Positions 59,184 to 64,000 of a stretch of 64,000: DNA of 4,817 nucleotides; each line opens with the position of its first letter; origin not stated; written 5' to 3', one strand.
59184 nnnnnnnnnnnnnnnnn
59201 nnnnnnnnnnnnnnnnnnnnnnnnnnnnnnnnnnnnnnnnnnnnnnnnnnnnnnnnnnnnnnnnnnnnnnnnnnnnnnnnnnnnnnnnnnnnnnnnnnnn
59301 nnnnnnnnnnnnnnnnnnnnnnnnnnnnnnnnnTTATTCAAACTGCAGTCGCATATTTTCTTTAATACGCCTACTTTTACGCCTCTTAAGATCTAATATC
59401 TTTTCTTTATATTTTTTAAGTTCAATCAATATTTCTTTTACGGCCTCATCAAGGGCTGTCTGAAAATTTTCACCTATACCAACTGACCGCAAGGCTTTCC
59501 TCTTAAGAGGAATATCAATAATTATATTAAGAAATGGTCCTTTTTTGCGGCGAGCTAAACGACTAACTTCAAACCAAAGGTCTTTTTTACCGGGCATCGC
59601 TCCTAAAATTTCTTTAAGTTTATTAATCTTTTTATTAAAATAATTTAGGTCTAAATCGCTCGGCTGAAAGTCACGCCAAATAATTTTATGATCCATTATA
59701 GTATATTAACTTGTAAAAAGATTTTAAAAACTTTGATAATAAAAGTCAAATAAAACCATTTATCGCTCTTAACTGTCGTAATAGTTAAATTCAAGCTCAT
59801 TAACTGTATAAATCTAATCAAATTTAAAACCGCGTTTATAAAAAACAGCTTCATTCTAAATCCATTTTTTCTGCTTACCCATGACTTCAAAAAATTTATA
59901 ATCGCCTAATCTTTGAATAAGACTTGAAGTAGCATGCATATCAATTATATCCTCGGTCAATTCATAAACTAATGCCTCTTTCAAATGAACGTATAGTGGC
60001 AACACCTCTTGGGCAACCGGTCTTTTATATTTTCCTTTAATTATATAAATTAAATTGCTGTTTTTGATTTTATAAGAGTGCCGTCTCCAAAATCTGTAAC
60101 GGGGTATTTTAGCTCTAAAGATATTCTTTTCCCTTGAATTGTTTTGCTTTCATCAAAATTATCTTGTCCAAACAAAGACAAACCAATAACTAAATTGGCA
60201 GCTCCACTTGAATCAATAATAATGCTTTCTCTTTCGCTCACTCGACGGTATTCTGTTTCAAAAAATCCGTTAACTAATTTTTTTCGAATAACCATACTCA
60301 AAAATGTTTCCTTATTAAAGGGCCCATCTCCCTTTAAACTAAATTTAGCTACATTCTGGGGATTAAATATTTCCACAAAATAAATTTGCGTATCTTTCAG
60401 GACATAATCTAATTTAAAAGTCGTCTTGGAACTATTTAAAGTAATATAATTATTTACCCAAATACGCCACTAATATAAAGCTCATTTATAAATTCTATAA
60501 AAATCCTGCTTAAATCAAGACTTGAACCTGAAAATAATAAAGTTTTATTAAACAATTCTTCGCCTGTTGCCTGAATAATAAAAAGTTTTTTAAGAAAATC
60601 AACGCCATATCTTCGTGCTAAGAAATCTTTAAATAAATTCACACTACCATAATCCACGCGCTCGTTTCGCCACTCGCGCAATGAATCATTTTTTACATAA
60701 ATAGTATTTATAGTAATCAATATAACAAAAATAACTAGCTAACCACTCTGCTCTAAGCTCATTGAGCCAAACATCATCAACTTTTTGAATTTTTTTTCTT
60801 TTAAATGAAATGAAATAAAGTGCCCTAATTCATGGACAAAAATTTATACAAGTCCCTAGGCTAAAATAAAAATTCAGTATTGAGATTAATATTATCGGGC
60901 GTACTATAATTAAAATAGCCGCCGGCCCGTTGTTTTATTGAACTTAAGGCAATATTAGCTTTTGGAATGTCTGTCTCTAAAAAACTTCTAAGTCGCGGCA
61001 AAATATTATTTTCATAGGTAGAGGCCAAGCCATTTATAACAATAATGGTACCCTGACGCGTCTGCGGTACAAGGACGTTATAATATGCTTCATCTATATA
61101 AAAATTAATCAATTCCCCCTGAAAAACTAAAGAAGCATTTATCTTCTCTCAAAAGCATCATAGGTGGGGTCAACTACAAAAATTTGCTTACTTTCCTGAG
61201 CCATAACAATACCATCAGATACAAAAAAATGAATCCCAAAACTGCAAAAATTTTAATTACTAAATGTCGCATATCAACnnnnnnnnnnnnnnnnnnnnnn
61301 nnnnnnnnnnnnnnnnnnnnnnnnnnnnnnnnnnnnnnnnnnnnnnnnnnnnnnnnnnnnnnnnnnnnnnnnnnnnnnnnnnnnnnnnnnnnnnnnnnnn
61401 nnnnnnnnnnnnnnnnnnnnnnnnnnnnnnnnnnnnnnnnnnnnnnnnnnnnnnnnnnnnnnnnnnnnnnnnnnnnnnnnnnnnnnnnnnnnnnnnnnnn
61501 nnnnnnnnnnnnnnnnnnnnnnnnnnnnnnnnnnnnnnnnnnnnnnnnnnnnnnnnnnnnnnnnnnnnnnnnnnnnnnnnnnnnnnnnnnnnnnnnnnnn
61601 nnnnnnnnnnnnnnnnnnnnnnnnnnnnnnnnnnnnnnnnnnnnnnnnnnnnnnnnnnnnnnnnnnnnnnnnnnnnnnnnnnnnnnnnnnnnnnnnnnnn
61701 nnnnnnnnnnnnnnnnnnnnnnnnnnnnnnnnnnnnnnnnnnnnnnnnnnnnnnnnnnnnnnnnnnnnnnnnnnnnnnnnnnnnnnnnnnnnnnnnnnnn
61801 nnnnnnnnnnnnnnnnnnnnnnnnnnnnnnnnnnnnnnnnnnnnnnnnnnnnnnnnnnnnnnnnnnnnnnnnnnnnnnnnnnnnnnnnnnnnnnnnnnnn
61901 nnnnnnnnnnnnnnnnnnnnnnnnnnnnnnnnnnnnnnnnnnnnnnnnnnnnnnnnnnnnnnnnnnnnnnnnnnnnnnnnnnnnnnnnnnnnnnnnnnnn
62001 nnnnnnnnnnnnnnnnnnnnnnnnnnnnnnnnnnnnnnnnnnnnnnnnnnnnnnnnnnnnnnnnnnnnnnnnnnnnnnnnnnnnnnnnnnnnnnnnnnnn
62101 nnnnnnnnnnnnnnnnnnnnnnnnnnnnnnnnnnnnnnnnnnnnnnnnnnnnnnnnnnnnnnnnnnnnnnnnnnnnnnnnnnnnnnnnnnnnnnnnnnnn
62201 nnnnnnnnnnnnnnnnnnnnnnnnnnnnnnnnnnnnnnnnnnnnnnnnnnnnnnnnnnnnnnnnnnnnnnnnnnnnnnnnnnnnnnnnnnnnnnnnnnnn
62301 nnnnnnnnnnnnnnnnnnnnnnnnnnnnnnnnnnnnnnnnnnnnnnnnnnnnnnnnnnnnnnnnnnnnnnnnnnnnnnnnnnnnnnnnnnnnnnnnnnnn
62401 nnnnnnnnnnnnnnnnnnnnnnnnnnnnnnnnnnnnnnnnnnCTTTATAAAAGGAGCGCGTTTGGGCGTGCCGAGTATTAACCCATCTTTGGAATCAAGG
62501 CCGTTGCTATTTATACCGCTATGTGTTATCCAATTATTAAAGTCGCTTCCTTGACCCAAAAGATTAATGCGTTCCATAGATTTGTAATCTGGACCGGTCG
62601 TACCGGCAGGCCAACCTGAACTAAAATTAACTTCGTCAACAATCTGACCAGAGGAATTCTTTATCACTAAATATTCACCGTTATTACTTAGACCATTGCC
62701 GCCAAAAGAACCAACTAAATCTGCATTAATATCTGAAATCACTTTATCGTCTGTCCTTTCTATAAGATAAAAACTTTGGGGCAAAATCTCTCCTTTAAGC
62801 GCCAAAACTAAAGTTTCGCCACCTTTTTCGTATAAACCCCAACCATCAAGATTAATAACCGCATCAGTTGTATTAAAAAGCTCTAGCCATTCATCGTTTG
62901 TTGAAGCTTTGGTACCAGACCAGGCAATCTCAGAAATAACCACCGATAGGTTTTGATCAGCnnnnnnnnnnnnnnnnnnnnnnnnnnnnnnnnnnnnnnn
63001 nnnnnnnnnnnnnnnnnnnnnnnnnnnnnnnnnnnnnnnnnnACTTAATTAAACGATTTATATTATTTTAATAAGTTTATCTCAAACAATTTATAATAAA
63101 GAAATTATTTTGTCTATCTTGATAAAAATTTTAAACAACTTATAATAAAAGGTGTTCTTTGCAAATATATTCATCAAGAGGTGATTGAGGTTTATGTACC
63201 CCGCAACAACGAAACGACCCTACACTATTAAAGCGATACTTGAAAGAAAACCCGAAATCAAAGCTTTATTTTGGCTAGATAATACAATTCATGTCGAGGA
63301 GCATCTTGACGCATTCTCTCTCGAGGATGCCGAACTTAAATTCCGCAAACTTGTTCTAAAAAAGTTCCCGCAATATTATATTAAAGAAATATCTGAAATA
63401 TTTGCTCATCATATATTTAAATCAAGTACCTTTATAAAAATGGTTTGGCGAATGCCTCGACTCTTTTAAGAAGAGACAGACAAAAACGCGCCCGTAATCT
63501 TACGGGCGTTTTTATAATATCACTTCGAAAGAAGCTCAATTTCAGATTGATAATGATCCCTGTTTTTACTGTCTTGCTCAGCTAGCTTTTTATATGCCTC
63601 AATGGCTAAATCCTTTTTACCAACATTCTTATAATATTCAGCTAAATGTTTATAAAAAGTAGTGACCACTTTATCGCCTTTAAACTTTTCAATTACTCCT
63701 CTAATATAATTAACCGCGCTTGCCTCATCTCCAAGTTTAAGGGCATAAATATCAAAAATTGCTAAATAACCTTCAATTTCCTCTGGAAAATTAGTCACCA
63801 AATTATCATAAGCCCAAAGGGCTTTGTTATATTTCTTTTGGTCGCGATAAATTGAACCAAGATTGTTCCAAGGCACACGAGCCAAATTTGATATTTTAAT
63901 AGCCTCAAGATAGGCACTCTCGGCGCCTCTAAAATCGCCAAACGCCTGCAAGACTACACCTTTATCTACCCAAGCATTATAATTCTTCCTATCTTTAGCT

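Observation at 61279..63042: LTD-PKD-LTD surface protein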

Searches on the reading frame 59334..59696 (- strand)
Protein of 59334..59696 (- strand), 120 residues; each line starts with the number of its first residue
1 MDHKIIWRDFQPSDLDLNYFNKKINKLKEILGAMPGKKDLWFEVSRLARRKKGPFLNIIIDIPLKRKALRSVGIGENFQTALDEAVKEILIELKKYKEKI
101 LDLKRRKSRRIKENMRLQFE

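Call 20: search_protein_families(library=pfam, proteins=[window:59334-59696:-], max_evalue=0.1)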
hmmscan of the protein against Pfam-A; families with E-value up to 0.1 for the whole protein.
window:59334-59696:- (120 aa): 2 families
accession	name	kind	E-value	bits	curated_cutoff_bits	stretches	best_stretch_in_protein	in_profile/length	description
PF02482.25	Ribosomal_S30AE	-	3.5e-05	24.9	23.7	1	5-100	3-87/88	Sigma 54 modulation protein / S30EA ribosomal protein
PF24930.1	DUF7750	-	0.013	15.7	27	1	65-88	27-50/65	Domain of unknown function (DUF7750)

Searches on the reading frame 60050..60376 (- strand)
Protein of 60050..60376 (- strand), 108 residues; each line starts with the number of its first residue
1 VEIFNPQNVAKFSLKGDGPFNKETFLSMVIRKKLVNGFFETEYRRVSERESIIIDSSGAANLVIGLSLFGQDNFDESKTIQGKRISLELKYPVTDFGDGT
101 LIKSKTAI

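Call 20: search_protein_families(library=pfam, proteins=[window:60050-60376:-], max_evalue=0.1)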
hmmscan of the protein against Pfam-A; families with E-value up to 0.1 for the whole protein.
window:60050-60376:- (108 aa): 0 families

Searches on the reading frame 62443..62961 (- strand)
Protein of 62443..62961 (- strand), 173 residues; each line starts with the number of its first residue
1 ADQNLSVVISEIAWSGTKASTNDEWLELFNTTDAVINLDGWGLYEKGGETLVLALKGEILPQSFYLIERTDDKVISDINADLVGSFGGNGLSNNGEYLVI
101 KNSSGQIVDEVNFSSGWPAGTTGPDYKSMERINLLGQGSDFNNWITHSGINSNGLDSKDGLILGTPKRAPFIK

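Call 77: predict_structure(alignment_id=A3)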
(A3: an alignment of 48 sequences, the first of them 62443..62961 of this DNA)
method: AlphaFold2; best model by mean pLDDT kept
length: 173 residues; sequences in the alignment: 48
mean_pLDDT: 94.0   pTM: 0.90
mean pLDDT of the five models: 94.0, 93.9, 93.7, 93.7, 92.7
residues with pLDDT >= 90: 158; 70-90: 7; 50-70: 4; < 50: 4
segments of 3 or more residues with pLDDT < 50: 1-3
pLDDT, mean of each block of 10 residues (from residue 1): 73 97 97 97 97 98 97 95 94 96 97 98 95 95 95 96 93 53
secondary structure, 60 per line:
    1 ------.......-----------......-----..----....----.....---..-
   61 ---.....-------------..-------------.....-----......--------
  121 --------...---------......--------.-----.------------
elements in order: E7-13 E25-30 E42-45 E50-54 E64-68 E97-101 E107-112 E129-131 E144-146

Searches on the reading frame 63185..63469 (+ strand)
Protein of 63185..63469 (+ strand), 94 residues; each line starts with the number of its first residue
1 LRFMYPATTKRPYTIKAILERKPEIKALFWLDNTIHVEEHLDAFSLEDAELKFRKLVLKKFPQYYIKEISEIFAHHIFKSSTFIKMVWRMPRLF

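Call 20: search_protein_families(library=pfam, proteins=[window:63185-63469:+], max_evalue=0.1)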
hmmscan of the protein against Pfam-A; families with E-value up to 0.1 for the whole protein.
window:63185-63469:+ (94 aa): 1 family
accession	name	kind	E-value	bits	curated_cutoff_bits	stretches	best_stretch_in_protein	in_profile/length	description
PF08557.15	Lipid_DES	-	0.036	13.9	23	0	16-29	19-32/37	Sphingolipid Delta4-desaturase (DES)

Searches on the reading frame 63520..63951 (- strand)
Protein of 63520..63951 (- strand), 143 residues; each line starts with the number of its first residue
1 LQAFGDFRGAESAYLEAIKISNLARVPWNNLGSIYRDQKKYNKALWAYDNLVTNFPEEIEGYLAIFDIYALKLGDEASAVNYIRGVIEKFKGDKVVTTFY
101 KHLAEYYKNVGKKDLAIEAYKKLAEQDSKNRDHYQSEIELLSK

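Call 20: search_protein_families(library=pfam, proteins=[window:63520-63951:-], max_evalue=0.1)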
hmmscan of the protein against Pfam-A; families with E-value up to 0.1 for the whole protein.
window:63520-63951:- (143 aa): 13 families
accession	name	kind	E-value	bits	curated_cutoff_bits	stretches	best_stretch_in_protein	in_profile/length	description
PF13428.12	TPR_14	-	6.7e-10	39.1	23.5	1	28-64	4-40/44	Tetratricopeptide repeat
PF13181.12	TPR_8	-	6.9e-10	38.7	25.7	2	102-129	6-33/34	Tetratricopeptide repeat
PF07719.23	TPR_2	-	1.8e-09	37.4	27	2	28-53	4-29/34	Tetratricopeptide repeat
PF00515.34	TPR_1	-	5.9e-09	35.8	27.8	2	28-45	4-21/34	Tetratricopeptide repeat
PF13174.12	TPR_6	-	4.5e-06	27.4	26.3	0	31-57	6-32/33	Tetratricopeptide repeat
PF13432.12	TPR_16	-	2e-05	25.4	32.7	0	4-56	10-62/65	Tetratricopeptide repeat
PF13424.12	TPR_12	-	7.1e-05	23.4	30.1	0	28-49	6-27/77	Tetratricopeptide repeat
PF13374.12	TPR_10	-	0.00012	22.4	27.5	0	29-45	6-22/42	Tetratricopeptide repeat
PF13176.12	TPR_7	-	0.00055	20.3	27.9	0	28-45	2-19/36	Tetratricopeptide repeat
PF10602.15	RPN7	-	0.0034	17.5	29.6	1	92-128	31-67/174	26S proteasome subunit RPN7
PF13414.12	TPR_11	-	0.0043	17.2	26.8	0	32-50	1-19/42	TPR repeat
PF13431.12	TPR_17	-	0.021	15.5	24.4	0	26-45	14-33/34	Tetratricopeptide repeat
PF14559.12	TPR_19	-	0.023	15.4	25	0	70-135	1-62/68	Tetratricopeptide repeat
